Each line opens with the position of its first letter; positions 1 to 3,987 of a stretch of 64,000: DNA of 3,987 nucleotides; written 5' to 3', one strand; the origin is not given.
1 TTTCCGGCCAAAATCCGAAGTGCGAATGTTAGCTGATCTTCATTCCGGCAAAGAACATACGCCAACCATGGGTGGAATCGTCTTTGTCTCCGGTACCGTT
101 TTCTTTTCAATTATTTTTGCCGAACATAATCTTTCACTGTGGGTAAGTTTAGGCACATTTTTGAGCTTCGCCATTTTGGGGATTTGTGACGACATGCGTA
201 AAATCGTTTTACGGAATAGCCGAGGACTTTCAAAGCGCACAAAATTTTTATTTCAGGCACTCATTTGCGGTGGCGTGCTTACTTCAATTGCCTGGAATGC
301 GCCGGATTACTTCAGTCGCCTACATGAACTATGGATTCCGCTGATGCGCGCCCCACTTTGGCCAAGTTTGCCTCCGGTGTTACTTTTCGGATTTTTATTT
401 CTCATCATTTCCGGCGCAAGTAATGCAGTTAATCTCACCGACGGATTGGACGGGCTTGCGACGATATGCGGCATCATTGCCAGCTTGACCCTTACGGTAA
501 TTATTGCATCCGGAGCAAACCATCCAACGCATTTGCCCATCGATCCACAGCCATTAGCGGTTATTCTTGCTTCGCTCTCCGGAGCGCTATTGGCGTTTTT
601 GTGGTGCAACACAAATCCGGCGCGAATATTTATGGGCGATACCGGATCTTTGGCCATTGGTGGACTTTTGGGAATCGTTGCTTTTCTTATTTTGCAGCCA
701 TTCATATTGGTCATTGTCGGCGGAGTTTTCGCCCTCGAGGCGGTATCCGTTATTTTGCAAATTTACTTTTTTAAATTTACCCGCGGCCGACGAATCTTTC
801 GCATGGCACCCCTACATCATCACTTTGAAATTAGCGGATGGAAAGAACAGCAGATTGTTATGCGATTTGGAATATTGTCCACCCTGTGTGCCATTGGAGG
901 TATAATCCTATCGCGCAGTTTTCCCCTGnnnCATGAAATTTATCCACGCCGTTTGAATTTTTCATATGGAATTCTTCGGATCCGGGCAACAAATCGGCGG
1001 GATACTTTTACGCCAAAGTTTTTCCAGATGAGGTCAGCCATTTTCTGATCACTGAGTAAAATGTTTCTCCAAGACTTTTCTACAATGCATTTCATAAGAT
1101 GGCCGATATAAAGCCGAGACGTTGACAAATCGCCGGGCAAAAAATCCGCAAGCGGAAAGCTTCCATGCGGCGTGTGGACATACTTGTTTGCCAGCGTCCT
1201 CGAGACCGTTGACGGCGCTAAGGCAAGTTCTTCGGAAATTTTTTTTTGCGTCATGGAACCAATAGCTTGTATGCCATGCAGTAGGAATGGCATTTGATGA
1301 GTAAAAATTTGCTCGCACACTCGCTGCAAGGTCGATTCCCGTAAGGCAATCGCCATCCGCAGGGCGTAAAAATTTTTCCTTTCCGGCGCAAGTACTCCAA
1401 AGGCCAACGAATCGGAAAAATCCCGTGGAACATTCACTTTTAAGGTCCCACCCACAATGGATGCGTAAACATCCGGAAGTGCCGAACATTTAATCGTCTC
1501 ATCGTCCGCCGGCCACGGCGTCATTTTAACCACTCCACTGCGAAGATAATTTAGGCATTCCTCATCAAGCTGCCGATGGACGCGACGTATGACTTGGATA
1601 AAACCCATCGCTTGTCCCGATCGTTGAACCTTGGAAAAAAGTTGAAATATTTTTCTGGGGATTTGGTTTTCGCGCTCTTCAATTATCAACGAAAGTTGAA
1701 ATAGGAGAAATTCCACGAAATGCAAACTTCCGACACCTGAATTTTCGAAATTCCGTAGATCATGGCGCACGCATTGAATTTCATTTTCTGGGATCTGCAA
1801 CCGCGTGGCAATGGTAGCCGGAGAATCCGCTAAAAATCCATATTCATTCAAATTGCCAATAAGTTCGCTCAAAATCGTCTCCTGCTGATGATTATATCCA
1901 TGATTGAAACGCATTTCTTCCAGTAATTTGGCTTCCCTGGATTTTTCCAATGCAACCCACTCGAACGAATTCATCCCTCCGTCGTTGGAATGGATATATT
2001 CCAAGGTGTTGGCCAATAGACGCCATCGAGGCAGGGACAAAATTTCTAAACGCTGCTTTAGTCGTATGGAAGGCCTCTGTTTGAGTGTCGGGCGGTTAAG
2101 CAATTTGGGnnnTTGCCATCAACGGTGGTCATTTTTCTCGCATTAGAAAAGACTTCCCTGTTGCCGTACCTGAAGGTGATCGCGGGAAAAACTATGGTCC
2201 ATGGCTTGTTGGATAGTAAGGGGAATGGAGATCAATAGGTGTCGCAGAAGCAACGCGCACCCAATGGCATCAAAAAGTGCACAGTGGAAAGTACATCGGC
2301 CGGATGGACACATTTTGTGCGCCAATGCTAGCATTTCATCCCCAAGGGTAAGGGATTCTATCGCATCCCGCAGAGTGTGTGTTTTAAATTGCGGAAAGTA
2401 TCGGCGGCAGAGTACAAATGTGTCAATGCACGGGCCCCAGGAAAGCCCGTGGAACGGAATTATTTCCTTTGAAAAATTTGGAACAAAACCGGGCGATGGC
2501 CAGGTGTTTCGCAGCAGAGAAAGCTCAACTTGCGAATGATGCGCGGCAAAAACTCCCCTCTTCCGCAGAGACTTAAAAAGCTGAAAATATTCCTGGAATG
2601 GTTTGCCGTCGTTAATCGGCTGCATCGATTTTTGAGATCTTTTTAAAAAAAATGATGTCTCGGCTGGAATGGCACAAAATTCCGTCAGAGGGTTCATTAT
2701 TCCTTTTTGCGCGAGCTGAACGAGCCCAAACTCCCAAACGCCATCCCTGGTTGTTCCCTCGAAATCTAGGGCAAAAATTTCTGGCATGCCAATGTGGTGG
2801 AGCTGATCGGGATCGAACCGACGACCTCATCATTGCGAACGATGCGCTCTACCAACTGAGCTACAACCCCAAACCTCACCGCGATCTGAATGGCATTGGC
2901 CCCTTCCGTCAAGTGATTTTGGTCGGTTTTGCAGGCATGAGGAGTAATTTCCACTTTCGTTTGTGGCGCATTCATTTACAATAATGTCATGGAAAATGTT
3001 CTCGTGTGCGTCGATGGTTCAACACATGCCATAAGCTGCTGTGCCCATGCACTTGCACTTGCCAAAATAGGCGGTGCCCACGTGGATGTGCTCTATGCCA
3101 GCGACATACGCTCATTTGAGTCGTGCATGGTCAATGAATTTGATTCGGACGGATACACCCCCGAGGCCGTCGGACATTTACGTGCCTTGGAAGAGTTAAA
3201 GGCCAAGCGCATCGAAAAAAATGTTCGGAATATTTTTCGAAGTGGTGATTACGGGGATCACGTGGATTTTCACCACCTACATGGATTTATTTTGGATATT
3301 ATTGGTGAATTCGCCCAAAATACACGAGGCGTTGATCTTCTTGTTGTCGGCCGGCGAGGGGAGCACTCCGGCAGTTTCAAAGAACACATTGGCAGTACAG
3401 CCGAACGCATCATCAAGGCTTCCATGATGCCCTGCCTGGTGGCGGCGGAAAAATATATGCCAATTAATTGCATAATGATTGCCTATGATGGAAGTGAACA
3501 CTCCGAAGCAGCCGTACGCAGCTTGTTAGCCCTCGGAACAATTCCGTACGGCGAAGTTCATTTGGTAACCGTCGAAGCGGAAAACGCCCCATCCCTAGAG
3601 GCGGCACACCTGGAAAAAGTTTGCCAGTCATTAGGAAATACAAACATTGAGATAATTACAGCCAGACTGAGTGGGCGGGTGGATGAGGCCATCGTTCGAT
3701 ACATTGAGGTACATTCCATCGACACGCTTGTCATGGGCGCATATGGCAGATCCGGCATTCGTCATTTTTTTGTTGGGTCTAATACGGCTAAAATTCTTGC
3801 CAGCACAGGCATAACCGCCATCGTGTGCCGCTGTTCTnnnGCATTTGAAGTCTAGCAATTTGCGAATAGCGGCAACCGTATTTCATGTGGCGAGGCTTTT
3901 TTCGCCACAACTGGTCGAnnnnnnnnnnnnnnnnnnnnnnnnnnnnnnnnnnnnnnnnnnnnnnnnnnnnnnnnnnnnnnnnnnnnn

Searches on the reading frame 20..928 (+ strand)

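Call 47: search_protein_families(library=pfam, proteins=[window:20-928:+], max_evalue=0.0001)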
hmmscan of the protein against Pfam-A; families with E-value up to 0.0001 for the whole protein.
window:20-928:+ (303 aa): 1 family
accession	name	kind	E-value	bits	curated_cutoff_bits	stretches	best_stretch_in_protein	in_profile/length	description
PF00953.26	Glycos_transf_4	-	4.8e-31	108.3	27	1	42-222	3-157/160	Glycosyl transferase family 4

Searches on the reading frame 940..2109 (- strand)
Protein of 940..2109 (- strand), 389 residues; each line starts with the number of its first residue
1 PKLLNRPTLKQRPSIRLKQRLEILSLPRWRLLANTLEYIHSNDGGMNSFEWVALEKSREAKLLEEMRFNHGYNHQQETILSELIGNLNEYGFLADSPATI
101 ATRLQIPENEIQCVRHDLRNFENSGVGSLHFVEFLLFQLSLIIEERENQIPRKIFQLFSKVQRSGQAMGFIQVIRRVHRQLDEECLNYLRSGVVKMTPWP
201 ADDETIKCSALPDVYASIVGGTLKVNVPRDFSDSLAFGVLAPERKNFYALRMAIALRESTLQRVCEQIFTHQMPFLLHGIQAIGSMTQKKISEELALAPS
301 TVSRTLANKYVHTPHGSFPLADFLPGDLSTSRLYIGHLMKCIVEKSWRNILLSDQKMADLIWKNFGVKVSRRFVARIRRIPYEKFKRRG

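Call 47: search_protein_families(library=pfam, proteins=[window:940-2109:-], max_evalue=0.0001)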
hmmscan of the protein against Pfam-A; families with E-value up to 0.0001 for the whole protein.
window:940-2109:- (389 aa): 2 families
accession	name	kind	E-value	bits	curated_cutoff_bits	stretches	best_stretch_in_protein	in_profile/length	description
PF04552.19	Sigma54_DBD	-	7.7e-24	84.7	22.8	1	244-378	8-147/160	Sigma-54, DNA binding domain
PF04963.19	Sigma54_CBD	-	3.6e-16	59.9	22.9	1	53-230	7-174/185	Sigma-54 factor, core binding domain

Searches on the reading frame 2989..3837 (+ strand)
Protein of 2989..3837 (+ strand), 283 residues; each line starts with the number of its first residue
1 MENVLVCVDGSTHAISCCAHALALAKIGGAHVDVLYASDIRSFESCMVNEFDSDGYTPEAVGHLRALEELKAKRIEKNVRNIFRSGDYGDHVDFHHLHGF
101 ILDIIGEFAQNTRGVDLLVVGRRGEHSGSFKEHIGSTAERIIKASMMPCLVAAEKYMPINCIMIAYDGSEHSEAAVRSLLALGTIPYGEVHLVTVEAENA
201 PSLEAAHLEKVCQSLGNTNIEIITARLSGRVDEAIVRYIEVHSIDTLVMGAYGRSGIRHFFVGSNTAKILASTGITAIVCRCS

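Call 47: search_protein_families(library=pfam, proteins=[window:2989-3837:+], max_evalue=0.0001)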
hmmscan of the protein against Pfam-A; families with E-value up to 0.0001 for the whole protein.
window:2989-3837:+ (283 aa): 1 family
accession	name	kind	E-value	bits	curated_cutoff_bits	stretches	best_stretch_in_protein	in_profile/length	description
PF00582.32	Usp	-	1.9e-29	103.4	24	2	2-151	3-139/141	Universal stress protein family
